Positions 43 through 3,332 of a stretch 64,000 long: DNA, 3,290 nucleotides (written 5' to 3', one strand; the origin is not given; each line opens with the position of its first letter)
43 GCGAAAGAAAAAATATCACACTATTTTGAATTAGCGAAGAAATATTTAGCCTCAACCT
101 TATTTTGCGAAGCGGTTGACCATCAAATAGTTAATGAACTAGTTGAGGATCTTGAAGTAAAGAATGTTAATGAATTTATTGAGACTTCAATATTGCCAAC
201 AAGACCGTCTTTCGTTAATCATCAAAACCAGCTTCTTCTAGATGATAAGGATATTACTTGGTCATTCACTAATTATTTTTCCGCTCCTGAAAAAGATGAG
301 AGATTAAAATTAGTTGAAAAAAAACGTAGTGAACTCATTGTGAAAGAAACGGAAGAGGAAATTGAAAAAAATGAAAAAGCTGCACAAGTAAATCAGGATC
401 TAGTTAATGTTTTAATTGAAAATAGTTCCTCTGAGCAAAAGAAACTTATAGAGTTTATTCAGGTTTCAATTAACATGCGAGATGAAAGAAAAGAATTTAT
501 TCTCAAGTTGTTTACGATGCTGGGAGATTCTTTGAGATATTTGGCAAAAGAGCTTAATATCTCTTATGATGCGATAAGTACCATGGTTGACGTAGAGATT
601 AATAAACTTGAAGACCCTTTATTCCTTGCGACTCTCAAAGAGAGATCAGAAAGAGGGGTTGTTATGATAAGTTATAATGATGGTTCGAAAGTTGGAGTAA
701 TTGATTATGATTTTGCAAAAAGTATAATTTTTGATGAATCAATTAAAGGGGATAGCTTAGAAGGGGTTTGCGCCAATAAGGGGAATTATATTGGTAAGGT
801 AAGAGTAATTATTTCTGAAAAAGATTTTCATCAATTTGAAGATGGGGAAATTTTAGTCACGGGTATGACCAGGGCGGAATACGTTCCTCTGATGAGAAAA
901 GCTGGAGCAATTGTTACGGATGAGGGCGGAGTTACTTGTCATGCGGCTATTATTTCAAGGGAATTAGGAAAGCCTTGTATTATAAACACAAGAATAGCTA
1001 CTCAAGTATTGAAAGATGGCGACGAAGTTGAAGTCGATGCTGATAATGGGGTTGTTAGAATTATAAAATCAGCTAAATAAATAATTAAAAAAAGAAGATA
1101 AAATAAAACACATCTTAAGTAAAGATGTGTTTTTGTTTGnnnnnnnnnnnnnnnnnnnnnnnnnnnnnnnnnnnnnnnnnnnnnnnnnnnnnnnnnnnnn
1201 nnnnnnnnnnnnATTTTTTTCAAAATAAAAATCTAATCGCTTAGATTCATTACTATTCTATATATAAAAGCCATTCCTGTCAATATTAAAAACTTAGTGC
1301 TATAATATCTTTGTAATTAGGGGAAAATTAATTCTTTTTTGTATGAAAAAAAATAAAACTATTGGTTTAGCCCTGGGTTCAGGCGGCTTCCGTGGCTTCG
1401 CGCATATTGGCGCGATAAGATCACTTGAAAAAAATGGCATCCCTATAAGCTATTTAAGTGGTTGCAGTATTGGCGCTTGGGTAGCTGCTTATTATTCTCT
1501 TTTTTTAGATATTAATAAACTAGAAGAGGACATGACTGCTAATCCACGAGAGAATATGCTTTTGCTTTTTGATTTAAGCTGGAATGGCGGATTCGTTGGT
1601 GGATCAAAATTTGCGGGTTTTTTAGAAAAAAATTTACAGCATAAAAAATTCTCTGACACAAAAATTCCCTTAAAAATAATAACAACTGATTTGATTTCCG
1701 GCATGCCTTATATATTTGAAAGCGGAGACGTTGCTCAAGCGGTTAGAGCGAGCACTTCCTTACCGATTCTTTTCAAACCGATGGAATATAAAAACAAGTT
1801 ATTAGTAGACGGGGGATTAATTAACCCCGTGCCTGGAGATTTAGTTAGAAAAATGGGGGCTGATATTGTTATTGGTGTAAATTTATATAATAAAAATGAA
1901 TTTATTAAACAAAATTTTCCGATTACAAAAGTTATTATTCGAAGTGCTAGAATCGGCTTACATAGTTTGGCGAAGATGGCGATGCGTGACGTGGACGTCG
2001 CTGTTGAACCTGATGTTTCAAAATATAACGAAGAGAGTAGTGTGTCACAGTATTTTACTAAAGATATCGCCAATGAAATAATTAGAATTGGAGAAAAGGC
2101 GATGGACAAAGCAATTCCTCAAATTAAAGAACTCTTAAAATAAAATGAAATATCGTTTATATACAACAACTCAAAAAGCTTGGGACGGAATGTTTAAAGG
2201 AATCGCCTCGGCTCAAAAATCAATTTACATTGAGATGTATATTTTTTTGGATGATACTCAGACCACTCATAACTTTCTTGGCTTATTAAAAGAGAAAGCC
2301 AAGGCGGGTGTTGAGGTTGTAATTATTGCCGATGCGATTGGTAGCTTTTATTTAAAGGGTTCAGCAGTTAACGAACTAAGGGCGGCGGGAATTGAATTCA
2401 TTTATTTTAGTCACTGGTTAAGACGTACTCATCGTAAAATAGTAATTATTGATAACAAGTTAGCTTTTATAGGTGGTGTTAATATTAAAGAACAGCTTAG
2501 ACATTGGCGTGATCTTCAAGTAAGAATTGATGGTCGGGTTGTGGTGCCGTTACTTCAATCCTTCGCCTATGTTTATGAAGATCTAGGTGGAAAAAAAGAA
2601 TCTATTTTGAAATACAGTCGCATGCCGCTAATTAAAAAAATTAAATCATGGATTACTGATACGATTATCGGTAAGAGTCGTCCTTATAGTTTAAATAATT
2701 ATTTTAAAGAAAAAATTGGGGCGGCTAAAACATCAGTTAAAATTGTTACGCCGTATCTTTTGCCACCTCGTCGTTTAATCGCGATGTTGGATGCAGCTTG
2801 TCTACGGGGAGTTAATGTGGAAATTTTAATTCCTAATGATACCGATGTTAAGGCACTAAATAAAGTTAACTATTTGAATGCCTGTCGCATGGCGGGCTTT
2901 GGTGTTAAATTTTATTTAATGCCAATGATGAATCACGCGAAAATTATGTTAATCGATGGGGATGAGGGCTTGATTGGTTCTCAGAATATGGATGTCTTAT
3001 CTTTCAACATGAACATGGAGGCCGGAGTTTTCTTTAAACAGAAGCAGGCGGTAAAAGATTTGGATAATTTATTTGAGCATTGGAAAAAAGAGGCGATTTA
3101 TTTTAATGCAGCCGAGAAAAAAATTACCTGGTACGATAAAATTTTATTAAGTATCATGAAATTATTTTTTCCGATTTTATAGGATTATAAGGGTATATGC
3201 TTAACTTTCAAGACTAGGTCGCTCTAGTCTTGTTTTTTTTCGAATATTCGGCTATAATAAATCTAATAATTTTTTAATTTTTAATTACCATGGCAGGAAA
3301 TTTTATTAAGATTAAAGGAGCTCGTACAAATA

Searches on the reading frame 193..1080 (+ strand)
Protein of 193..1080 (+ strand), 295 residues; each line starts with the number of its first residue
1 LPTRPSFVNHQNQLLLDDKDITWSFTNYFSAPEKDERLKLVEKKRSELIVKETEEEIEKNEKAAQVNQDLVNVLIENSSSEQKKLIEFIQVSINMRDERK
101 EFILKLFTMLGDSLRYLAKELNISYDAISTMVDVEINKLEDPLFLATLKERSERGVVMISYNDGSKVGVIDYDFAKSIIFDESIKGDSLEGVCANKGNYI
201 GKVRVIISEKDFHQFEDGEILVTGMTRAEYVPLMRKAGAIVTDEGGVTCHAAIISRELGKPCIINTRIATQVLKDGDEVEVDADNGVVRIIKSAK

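Call 32: search_protein_families(library=pfam, proteins=[window:193-1080:+], max_evalue=0.0001)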
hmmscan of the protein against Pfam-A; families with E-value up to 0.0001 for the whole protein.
window:193-1080:+ (295 aa): 1 family
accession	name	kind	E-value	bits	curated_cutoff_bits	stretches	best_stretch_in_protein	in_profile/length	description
PF00391.29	PEP-utilizers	-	7.6e-25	86.8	23.1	1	215-286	1-72/72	PEP-utilising enzyme, mobile domain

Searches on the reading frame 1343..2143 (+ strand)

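Call 32: search_protein_families(library=pfam, proteins=[window:1343-2143:+], max_evalue=0.0001)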
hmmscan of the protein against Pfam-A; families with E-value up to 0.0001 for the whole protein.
window:1343-2143:+ (266 aa): 1 family
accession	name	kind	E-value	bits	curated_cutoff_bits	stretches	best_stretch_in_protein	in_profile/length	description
PF01734.28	Patatin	-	2e-30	106.9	27.7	1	9-164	1-186/191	Patatin-like phospholipase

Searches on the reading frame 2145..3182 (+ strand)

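Call 32: search_protein_families(library=pfam, proteins=[window:2145-3182:+], max_evalue=0.0001)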
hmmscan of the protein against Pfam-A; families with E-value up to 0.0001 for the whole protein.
window:2145-3182:+ (345 aa): 2 families
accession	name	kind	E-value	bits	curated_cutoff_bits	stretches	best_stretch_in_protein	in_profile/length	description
PF13091.12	PLDc_2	-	1.8e-40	138.3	27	2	189-312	3-130/132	PLD-like domain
PF00614.28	PLDc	-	1.1e-11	44.6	21.9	1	94-114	4-24/28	Phospholipase D Active site motif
